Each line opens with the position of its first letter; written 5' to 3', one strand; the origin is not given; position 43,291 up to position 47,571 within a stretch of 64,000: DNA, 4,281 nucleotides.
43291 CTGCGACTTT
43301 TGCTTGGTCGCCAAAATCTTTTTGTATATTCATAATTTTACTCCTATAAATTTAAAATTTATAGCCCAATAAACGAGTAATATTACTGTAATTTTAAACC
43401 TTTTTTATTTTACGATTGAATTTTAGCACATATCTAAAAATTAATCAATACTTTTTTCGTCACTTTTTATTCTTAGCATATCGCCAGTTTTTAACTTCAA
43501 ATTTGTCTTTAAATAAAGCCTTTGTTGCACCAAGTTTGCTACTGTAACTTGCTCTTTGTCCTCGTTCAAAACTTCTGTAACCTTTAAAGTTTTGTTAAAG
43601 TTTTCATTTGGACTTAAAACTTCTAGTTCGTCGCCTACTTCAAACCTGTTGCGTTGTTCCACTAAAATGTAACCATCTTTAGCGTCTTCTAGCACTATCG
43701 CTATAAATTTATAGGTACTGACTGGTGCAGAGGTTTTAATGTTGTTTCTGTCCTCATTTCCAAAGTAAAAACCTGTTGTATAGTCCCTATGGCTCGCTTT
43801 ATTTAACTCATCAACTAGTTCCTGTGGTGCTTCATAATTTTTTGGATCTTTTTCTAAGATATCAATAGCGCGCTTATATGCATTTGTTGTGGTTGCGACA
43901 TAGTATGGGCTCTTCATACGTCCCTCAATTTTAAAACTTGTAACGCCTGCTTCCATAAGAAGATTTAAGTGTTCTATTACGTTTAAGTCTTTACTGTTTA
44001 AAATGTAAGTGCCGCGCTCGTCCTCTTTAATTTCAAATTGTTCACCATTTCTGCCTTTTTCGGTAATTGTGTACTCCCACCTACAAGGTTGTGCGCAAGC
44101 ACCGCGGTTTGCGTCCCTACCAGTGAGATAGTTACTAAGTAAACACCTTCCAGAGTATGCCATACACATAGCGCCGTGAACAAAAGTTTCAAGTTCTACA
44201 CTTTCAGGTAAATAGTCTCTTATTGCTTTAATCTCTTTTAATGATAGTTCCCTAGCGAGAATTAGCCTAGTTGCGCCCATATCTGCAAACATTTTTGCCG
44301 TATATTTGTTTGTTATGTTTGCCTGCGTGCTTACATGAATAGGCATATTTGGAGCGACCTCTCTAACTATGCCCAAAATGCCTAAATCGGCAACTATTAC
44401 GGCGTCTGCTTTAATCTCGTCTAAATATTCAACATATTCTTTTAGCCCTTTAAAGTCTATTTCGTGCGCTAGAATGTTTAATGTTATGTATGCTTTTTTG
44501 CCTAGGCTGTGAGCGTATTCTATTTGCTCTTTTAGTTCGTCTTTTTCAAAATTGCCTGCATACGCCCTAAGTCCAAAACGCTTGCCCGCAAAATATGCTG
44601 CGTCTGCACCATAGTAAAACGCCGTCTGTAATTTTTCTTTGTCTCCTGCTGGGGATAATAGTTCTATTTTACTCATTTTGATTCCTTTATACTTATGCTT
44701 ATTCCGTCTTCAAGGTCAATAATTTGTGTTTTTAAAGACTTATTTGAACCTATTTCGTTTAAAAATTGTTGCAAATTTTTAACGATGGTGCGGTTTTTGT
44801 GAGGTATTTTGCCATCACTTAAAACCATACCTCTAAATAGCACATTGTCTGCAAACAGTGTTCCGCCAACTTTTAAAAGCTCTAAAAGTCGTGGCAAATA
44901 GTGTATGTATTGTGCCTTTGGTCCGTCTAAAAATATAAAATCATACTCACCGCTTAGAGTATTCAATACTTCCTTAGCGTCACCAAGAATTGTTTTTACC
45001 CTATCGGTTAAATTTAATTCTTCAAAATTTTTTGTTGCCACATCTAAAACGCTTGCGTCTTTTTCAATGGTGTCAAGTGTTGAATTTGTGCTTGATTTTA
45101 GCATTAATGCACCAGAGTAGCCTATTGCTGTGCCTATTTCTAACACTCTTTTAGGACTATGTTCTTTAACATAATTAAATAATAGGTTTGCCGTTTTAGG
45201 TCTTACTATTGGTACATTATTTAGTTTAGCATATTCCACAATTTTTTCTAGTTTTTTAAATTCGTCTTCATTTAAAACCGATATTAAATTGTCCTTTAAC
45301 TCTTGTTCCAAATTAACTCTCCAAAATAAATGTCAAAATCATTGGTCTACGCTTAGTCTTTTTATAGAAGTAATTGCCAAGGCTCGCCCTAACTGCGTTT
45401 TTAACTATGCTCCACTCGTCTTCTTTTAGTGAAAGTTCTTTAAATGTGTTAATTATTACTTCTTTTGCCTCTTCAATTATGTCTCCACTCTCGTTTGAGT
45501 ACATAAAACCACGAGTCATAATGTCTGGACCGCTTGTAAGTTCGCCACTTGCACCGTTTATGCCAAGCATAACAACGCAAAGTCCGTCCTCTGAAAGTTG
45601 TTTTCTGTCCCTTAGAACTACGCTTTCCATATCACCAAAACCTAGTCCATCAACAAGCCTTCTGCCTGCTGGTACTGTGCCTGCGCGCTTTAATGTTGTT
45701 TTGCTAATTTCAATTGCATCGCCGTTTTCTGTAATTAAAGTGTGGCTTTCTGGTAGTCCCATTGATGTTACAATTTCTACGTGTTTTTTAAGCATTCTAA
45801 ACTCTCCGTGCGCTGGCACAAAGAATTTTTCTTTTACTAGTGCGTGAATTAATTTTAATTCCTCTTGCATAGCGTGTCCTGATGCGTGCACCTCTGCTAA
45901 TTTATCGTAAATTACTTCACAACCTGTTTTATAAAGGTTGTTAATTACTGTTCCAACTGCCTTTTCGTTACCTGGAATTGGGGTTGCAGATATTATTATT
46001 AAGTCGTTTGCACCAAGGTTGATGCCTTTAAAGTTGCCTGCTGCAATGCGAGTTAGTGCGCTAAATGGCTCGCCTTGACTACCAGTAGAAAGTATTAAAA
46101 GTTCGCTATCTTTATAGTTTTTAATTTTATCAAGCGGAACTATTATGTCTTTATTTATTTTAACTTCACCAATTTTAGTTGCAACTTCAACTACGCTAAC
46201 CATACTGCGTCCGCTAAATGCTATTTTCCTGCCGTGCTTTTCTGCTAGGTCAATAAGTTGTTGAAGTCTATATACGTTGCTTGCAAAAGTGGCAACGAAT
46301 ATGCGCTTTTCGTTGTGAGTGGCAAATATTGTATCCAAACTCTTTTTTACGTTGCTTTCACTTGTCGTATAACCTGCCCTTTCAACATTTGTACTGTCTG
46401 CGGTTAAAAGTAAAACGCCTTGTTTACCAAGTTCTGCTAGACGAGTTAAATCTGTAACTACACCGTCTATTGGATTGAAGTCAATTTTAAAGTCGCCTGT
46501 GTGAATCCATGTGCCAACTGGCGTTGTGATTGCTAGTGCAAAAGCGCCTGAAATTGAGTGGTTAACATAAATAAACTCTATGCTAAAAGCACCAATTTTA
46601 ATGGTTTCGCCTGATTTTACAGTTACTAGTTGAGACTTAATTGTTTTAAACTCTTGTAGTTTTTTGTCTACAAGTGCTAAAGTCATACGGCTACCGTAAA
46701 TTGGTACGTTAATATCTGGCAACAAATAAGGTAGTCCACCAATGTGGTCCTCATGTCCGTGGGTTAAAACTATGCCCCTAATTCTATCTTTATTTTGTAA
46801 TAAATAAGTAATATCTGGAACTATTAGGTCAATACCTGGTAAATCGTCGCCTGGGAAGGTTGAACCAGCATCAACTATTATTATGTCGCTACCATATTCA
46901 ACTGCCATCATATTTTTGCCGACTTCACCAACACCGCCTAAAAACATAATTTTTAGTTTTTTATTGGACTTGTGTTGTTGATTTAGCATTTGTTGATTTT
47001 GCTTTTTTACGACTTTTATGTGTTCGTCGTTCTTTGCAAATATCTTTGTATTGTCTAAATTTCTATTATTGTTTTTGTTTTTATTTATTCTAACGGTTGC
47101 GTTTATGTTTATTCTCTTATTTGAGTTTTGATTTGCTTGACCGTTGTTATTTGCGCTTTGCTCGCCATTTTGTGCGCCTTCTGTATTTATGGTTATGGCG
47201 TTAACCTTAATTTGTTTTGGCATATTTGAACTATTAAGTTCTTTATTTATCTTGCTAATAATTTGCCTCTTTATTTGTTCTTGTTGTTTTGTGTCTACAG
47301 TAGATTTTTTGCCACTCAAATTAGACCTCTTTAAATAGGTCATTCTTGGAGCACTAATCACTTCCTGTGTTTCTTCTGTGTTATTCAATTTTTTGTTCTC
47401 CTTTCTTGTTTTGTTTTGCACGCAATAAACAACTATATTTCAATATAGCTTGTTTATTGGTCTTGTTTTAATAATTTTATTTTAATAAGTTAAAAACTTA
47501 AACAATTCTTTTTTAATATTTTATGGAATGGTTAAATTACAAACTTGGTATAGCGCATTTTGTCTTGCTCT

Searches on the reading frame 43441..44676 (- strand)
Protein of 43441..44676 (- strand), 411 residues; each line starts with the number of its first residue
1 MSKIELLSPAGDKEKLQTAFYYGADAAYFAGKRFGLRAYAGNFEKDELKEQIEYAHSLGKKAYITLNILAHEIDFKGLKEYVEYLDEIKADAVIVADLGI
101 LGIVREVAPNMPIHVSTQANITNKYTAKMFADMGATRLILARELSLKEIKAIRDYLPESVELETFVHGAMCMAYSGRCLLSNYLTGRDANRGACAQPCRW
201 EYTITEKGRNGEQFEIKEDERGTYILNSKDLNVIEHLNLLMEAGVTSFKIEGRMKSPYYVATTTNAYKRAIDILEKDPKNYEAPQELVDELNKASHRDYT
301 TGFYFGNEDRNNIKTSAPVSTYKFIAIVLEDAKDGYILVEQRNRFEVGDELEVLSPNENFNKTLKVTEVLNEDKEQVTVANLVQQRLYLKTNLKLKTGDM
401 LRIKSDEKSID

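Call 72: search_protein_families(library=pfam, proteins=[window:43441-44676:-], max_evalue=0.00001)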
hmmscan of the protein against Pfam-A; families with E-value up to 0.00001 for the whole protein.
window:43441-44676:- (411 aa): 2 families
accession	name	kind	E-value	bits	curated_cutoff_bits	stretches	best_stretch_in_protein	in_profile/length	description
PF01136.24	Peptidase_U32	-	2.5e-99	331.7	22.4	1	76-309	2-232/233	Peptidase family U32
PF16325.11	Peptidase_U32_C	-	1.7e-20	73.4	28.2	1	321-402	2-83/83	Peptidase family U32 C-terminal domain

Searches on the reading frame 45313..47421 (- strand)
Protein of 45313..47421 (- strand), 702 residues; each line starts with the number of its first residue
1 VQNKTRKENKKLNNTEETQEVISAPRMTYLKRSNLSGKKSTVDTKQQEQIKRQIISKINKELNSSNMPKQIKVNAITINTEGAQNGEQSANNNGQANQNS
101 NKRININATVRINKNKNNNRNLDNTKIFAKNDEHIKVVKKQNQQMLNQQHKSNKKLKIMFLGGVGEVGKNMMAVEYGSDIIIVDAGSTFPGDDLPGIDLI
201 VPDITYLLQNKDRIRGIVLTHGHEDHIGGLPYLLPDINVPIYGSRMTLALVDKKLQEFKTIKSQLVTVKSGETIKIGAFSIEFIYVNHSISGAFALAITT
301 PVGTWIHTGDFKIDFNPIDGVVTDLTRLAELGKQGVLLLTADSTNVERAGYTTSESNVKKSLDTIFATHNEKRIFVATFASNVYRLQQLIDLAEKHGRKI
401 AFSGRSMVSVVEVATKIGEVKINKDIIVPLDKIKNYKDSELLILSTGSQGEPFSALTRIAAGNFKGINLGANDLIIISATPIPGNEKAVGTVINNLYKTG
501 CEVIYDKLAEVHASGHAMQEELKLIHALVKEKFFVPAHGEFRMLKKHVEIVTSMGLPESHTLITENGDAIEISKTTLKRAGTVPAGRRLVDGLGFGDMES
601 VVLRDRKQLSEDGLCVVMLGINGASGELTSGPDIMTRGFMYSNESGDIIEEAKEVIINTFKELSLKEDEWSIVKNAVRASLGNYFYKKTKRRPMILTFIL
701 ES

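Call 72: search_protein_families(library=pfam, proteins=[window:45313-47421:-], max_evalue=0.00001)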
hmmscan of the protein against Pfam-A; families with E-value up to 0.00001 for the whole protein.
window:45313-47421:- (702 aa): 4 families
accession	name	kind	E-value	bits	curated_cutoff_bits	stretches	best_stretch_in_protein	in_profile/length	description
PF22505.1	RNase_J_b_CASP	-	3.2e-48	163.1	27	1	371-496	1-126/126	Ribonuclease J, beta-CASP domain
PF17770.6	RNase_J_C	-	1.5e-27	96.9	23.8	1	602-701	1-101/102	Ribonuclease J C-terminal domain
PF00753.33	Lactamase_B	-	7.7e-13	49.3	22.7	1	165-311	2-150/196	Metallo-beta-lactamase superfamily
PF12706.13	Lactamase_B_2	-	2.2e-12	47.5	27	1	210-312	27-144/200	Beta-lactamase superfamily domain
